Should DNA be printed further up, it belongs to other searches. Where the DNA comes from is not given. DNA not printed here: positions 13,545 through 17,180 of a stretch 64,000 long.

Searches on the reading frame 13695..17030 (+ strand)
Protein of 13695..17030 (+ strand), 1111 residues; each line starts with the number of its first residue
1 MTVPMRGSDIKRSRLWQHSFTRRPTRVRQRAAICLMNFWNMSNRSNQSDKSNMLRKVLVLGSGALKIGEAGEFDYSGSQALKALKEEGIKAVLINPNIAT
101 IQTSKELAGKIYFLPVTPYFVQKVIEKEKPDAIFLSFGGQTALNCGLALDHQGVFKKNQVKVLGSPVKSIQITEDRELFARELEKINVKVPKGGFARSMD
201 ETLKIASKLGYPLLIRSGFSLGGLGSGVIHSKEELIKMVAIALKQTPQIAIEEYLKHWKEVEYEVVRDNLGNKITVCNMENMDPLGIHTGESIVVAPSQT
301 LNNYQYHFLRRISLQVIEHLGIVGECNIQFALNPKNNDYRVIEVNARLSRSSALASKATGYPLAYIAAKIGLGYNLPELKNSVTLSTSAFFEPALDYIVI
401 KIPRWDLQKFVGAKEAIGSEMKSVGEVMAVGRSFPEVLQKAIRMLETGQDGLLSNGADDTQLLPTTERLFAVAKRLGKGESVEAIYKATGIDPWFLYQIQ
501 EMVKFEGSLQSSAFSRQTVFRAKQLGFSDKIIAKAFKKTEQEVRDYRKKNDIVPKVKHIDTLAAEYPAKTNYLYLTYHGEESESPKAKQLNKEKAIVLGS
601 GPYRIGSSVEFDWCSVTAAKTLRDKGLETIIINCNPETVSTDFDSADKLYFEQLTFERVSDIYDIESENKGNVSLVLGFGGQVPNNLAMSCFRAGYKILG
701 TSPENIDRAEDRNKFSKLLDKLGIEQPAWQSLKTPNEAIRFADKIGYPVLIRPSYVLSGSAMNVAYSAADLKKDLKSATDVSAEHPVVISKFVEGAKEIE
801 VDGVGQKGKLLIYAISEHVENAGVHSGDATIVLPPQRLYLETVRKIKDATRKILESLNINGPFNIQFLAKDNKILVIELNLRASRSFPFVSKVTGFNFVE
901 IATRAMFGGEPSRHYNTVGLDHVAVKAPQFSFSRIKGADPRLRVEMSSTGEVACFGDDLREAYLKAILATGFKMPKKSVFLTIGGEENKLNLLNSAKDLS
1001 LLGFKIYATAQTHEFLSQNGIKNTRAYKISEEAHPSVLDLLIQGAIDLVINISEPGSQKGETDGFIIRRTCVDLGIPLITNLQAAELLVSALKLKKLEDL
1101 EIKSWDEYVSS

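Call 16: search_protein_families(library=pfam, proteins=[window:13695-17030:+], max_evalue=0.001)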
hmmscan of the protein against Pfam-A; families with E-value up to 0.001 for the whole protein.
window:13695-17030:+ (1111 aa): 9 families
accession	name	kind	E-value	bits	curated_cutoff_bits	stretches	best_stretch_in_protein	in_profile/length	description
PF02786.22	CPSase_L_D2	-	9.2e-107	355.8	19.8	2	175-378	1-210/211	Carbamoyl-phosphate synthase L chain, ATP binding domain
PF25596.1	CPSase_L_D1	-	7.6e-84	277.8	27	2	55-171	3-117/118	Carbamoyl phosphate synthase preATP-grasp domain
PF02222.28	ATP-grasp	-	9.1e-24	84.5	27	2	718-883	2-163/179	ATP-grasp domain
PF02787.25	CPSase_L_D3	-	3.9e-22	78.5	26.6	1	464-534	6-78/80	Carbamoyl-phosphate synthetase large chain, oligomerisation domain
PF02142.27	MGS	-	3.8e-20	72.3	24.1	1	992-1080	2-94/94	MGS-like domain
PF07478.18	Dala_Dala_lig_C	-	6.4e-16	58.9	24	2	198-346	23-174/204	D-ala D-ala ligase C-terminus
PF15632.11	ATPgrasp_Ter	-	1.1e-11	45.1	29.1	1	789-913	7-115/131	ATP-grasp in the biosynthetic pathway with Ter operon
PF02655.19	ATP-grasp_3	-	1.2e-06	29.2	23.2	0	711-883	3-157/160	ATP-grasp domain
PF13549.11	ATP-grasp_5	-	4.7e-05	23.3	27.6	0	715-752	15-52/221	ATP-grasp domain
